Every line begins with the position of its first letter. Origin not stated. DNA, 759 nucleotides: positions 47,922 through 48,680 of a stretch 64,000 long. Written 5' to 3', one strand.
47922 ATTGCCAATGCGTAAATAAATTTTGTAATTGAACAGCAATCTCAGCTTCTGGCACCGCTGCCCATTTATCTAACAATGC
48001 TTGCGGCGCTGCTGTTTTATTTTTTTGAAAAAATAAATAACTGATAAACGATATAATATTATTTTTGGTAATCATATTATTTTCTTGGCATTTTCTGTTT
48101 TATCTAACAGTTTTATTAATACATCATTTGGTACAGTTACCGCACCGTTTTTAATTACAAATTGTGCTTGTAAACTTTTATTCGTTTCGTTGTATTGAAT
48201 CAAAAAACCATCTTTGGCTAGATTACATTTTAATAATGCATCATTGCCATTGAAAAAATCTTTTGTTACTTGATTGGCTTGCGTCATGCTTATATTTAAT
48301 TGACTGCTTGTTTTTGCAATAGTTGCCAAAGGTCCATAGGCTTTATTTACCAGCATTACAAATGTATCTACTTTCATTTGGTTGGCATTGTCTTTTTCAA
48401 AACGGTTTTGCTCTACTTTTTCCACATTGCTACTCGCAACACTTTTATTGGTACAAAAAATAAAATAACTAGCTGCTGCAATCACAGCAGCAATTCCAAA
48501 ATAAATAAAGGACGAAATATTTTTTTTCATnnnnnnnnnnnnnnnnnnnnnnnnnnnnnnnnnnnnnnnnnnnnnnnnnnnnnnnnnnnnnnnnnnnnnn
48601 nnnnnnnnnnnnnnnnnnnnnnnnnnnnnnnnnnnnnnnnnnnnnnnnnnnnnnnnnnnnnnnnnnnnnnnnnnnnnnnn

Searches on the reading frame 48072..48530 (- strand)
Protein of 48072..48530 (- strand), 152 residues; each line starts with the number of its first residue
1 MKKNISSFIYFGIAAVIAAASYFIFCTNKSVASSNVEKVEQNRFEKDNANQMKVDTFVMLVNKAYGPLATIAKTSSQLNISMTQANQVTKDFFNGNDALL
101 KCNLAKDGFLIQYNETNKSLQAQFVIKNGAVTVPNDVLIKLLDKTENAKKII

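Call 4: search_protein_families(library=pfam, proteins=[window:48072-48530:-], max_evalue=1)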
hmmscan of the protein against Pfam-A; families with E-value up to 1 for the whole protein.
window:48072-48530:- (152 aa): 0 families

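Call 5: search_protein_families(library=ncbifam, proteins=[window:48072-48530:-], max_evalue=1)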
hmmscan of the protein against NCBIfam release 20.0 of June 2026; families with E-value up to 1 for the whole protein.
window:48072-48530:- (152 aa): 1 family
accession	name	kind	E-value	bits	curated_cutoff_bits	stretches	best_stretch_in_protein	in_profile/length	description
NF041692.1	Shig_StxB_2f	exception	0.12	12.6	201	1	16-60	4-48/87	Shiga toxin Stx2f subunit B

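Call 38: search_protein_families(library=padloc, proteins=[window:48072-48530:-], max_evalue=0.1)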
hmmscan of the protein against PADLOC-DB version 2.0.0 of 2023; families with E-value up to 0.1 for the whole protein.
window:48072-48530:- (152 aa): 0 families
